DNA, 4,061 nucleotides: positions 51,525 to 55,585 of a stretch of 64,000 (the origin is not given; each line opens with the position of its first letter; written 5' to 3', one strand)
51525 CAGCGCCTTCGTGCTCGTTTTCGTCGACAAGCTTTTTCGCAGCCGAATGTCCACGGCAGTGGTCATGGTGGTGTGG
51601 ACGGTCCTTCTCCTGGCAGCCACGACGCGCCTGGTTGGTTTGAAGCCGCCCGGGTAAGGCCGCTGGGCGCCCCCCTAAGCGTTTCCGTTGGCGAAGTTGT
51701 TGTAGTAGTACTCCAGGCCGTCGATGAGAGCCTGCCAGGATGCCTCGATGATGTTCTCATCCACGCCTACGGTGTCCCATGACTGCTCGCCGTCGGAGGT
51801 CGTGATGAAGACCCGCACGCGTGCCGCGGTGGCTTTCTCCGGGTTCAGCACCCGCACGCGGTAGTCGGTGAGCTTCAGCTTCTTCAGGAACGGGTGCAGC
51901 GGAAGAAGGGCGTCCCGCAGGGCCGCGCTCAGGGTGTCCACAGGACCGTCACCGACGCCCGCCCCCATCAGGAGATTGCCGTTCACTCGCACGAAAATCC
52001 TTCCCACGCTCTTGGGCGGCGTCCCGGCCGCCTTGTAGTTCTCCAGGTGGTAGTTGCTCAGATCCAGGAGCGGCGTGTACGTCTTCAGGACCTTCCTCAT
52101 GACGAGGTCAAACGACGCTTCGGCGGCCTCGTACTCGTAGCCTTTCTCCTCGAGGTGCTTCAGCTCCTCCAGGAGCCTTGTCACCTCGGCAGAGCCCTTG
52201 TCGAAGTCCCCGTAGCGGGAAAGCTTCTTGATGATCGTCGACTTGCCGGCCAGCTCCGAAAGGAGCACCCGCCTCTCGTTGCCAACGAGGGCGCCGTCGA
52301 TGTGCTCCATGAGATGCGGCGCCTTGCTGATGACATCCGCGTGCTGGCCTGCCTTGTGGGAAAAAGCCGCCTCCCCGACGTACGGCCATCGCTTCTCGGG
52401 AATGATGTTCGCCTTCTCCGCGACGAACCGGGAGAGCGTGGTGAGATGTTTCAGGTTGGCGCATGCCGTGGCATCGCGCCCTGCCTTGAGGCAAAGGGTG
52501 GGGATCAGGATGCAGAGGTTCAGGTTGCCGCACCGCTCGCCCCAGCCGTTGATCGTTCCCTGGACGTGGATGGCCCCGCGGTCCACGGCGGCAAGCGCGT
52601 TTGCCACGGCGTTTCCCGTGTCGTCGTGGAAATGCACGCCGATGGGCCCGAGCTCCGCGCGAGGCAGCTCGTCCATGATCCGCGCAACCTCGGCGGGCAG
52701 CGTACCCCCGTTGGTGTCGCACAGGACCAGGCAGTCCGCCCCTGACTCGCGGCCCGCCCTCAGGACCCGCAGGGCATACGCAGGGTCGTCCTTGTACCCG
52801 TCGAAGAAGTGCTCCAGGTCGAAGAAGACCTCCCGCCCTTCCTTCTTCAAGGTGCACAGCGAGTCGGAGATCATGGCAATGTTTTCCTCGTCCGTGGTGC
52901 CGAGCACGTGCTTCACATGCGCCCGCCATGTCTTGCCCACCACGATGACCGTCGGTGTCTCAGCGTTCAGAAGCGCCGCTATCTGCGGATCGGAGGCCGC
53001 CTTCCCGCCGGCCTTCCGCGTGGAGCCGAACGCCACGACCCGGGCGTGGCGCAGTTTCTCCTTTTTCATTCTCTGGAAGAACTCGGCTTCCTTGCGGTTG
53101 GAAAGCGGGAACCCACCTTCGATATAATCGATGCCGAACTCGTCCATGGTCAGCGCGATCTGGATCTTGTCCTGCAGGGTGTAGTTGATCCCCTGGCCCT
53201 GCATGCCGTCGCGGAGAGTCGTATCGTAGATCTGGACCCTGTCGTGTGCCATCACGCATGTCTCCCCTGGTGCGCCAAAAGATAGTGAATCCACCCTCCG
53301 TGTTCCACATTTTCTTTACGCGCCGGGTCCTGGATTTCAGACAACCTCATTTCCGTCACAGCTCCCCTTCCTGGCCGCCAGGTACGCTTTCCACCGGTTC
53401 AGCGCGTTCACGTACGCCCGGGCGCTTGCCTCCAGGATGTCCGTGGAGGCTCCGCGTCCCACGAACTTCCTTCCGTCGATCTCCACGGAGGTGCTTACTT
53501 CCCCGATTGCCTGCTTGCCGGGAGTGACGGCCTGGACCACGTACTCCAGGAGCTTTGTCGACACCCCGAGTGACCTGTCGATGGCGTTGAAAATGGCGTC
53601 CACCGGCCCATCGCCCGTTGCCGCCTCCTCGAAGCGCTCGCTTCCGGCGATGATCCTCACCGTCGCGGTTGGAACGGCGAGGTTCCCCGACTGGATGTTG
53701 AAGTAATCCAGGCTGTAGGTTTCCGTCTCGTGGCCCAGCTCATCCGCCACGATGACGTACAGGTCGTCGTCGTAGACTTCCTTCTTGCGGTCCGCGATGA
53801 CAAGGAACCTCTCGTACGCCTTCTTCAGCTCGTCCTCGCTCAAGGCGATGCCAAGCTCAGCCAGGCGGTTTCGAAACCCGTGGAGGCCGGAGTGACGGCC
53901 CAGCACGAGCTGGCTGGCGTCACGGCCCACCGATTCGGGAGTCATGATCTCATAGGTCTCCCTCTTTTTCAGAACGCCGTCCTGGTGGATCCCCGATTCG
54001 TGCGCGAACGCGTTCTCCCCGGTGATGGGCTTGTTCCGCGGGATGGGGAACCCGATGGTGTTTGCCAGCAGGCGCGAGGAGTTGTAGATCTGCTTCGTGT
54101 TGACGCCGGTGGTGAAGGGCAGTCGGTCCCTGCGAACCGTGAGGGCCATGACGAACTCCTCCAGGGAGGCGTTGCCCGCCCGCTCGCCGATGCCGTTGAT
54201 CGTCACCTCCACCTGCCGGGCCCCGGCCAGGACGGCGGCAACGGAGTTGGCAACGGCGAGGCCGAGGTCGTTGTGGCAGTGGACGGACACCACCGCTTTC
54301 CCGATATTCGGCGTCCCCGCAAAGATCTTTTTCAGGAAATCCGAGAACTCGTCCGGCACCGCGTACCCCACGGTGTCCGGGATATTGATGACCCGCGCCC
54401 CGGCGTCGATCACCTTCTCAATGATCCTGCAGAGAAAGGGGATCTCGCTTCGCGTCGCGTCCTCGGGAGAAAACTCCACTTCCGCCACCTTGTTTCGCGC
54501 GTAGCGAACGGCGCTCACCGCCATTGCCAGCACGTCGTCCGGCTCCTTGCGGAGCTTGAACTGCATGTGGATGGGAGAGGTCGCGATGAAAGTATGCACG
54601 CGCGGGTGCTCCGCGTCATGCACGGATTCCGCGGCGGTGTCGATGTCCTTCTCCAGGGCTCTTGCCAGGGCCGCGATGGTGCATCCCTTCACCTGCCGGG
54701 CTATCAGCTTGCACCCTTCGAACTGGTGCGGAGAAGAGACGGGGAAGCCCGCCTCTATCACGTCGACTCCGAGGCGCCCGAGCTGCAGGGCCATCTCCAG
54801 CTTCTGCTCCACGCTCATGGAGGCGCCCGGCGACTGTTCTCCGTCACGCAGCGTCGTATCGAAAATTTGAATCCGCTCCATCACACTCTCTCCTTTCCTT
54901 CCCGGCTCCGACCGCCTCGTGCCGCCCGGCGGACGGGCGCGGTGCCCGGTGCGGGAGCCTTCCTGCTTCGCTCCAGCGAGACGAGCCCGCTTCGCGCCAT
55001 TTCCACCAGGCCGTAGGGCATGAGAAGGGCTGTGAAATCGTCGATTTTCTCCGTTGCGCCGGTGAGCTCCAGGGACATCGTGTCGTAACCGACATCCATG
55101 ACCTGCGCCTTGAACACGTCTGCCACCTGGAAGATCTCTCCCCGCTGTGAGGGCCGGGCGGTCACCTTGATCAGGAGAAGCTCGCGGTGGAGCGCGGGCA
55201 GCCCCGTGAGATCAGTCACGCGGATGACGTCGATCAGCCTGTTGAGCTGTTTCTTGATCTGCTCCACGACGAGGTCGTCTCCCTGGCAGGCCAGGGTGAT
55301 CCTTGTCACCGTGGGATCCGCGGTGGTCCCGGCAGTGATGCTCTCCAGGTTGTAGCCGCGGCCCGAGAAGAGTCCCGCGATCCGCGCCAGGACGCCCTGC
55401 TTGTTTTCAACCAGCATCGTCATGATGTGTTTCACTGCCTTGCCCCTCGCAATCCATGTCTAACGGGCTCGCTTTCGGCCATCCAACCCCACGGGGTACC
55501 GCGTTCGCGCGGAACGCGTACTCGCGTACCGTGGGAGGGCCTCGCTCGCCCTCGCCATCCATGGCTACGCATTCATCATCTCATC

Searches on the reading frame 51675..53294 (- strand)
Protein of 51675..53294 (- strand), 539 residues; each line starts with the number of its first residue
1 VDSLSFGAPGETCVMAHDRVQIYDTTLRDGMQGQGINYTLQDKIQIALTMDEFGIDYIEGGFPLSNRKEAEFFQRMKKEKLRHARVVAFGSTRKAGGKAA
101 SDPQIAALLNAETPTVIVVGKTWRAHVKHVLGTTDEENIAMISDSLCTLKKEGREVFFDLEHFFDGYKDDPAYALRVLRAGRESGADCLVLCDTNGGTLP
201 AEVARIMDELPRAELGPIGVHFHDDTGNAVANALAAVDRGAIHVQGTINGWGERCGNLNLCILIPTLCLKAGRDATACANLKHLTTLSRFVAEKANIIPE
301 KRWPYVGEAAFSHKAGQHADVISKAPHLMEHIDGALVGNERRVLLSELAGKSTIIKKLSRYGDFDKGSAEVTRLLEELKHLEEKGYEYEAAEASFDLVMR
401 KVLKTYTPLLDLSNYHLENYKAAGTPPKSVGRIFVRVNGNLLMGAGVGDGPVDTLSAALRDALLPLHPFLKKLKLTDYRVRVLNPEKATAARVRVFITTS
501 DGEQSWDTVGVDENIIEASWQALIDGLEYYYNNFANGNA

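Call 49: search_protein_families(library=pfam, proteins=[window:51675-53294:-])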
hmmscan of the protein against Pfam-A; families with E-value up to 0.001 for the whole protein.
window:51675-53294:- (539 aa): 3 families
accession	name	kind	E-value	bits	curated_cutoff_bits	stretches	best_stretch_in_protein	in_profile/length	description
PF00682.25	HMGL-like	-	2.1e-45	155.6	29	1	19-291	1-260/260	HMGL-like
PF08502.15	LeuA_dimer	-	8.1e-20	71.5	24.9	1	391-530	3-130/131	LeuA allosteric (dimerisation) domain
PF22617.1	HCS_D2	-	2.4e-09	37.9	27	1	306-384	2-80/82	Homocitrate synthase post-HMGL domain-like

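Call 51: search_protein_families(library=ncbifam, proteins=[window:51675-53294:-], max_evalue=1e-20)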
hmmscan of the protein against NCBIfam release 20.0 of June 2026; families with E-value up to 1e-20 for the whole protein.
window:51675-53294:- (539 aa): 14 families
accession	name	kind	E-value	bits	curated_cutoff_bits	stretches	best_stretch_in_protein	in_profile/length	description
TIGR00977.1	citramal_synth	equivalog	1.3e-179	597.8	450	1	20-531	2-517/526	citramalate synthase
NF002085.0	PRK00915.1-2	subfamily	5.5e-73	246.4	517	1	15-531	9-500/504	2-isopropylmalate synthase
NF002086.0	PRK00915.1-3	equivalog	1.3e-65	221.9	532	1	16-533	3-504/516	2-isopropylmalate synthase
TIGR00973.1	leuA_bact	equivalog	4.4e-62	210.2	598.7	1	19-527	1-493/494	2-isopropylmalate synthase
NF002088.0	PRK00915.1-5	equivalog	1.1e-60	205.6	697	1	19-528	3-496/514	2-isopropylmalate synthase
TIGR02090.1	LEU1_arch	subfamily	3.1e-60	204.2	484.75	1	20-387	1-353/363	isopropylmalate/citramalate/homocitrate synthases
TIGR02146.1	LysS_fung_arch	equivalog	1.6e-55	188.8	413.55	1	22-379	1-343/344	homocitrate synthase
NF002087.0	PRK00915.1-4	equivalog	1e-52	179.3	729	1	16-528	3-500/516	2-isopropylmalate synthase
NF002084.0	PRK00915.1-1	equivalog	5.4e-51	173.7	748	1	17-529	2-498/523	2-isopropylmalate synthase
NF041069.1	IPMS_Sufob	equivalog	5.1e-49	167.5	600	1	20-393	1-361/371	isopropylmalate synthase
TIGR02660.1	nifV_homocitr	equivalog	1.5e-47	162.7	462.9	1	20-382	2-349/365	homocitrate synthase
NF042433.1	CitmalDyn_Leptosp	equivalog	5.2e-34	117.7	950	1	17-513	5-493/514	(R)-citramalate synthase CimA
NF042434.1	IPMS_Lepto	equivalog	9.2e-32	110.4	500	1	18-383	4-371/374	2-isopropylmalate synthase LeuA2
NF002991.1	PRK03739.1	subfamily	1.5e-22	80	455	0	210-329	229-345/550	2-isopropylmalate synthase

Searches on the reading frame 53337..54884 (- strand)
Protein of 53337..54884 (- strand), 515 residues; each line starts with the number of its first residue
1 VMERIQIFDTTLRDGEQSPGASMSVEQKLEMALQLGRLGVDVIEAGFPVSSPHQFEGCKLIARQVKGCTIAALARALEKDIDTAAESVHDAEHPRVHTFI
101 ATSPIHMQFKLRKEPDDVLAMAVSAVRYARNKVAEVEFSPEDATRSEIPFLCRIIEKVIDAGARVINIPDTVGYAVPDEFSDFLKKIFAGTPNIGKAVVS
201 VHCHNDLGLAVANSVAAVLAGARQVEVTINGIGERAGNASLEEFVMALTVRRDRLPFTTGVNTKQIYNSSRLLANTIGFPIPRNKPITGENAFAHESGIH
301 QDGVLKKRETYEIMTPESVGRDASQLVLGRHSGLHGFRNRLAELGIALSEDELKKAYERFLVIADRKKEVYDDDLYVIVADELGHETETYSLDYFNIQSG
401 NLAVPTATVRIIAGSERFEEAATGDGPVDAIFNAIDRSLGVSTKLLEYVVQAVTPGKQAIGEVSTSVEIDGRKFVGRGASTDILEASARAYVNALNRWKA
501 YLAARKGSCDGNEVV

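Call 6: search_protein_families(library=pfam, proteins=[window:53337-54884:-])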
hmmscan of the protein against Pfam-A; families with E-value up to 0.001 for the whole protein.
window:53337-54884:- (515 aa): 3 families
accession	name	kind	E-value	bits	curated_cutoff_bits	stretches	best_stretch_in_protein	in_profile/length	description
PF00682.25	HMGL-like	-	1e-92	310.7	29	1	4-272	1-259/260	HMGL-like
PF08502.15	LeuA_dimer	-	3.5e-38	130.9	24.9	1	369-497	1-129/131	LeuA allosteric (dimerisation) domain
PF22617.1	HCS_D2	-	1.9e-28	99.1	27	1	287-368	1-82/82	Homocitrate synthase post-HMGL domain-like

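Call 51: search_protein_families(library=ncbifam, proteins=[window:53337-54884:-], max_evalue=1e-20)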
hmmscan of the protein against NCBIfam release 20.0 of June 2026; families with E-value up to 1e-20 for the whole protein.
window:53337-54884:- (515 aa): 17 families
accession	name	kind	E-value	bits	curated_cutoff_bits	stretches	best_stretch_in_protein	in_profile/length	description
NF002086.0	PRK00915.1-3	equivalog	1.3e-230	766.3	532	1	2-502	4-505/516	2-isopropylmalate synthase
TIGR00973.1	leuA_bact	equivalog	2.1e-222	739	598.7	1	4-496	1-494/494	2-isopropylmalate synthase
NF002087.0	PRK00915.1-4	equivalog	1.5e-208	693.5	729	1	2-500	4-504/516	2-isopropylmalate synthase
NF002088.0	PRK00915.1-5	equivalog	3.3e-194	646.1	697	1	2-502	1-502/514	2-isopropylmalate synthase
NF002084.0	PRK00915.1-1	equivalog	3.8e-193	642.8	748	1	1-498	1-500/523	2-isopropylmalate synthase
NF002085.0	PRK00915.1-2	subfamily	6.8e-150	500.1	517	1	2-498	11-499/504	2-isopropylmalate synthase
NF041069.1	IPMS_Sufob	equivalog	3.7e-127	424.6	600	1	5-382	1-368/371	isopropylmalate synthase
TIGR02090.1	LEU1_arch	subfamily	4.4e-127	424.1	484.75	1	5-379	1-363/363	isopropylmalate/citramalate/homocitrate synthases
TIGR02660.1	nifV_homocitr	equivalog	1.7e-86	290.8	462.9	1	5-374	2-360/365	homocitrate synthase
TIGR02146.1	LysS_fung_arch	equivalog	5.8e-85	285.5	413.55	1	7-358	1-340/344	homocitrate synthase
NF042434.1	IPMS_Lepto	equivalog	1.8e-77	260.8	500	1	4-359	5-365/374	2-isopropylmalate synthase LeuA2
TIGR00977.1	citramal_synth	equivalog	7.3e-66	222.5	450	1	5-496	2-514/526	citramalate synthase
NF042433.1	CitmalDyn_Leptosp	equivalog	1.6e-60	205.2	950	1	3-463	6-468/514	(R)-citramalate synthase CimA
NF002991.1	PRK03739.1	subfamily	3.4e-53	181.2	455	1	10-497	32-550/550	2-isopropylmalate synthase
TIGR00970.1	leuA_yeast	equivalog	3e-39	135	697.4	1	9-310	31-347/564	2-isopropylmalate synthase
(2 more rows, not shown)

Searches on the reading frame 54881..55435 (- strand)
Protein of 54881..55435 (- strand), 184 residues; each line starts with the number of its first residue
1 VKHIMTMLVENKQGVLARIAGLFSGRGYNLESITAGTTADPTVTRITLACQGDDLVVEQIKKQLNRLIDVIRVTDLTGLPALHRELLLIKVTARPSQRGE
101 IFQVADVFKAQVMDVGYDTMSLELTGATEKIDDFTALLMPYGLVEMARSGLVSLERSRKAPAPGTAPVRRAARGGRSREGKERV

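Call 6: search_protein_families(library=pfam, proteins=[window:54881-55435:-])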
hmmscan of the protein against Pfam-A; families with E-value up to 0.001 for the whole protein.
window:54881-55435:- (184 aa): 5 families
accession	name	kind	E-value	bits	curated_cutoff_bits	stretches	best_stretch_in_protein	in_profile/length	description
PF10369.15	ALS_ss_C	-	2.4e-26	92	23.2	1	84-157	1-74/74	Small subunit of acetolactate synthase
PF22629.2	ACT_AHAS_ss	-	8.8e-22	77.5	27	1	6-72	2-67/67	AHAS small subunit-like ACT domain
PF13710.12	ACT_5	-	9.7e-14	51.4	27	1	12-73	2-62/62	ACT domain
PF01842.31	ACT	-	3.4e-11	43.2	27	1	6-68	4-65/66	ACT domain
PF13291.12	ACT_4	-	0.00066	20.8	27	0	7-73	11-78/80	ACT domain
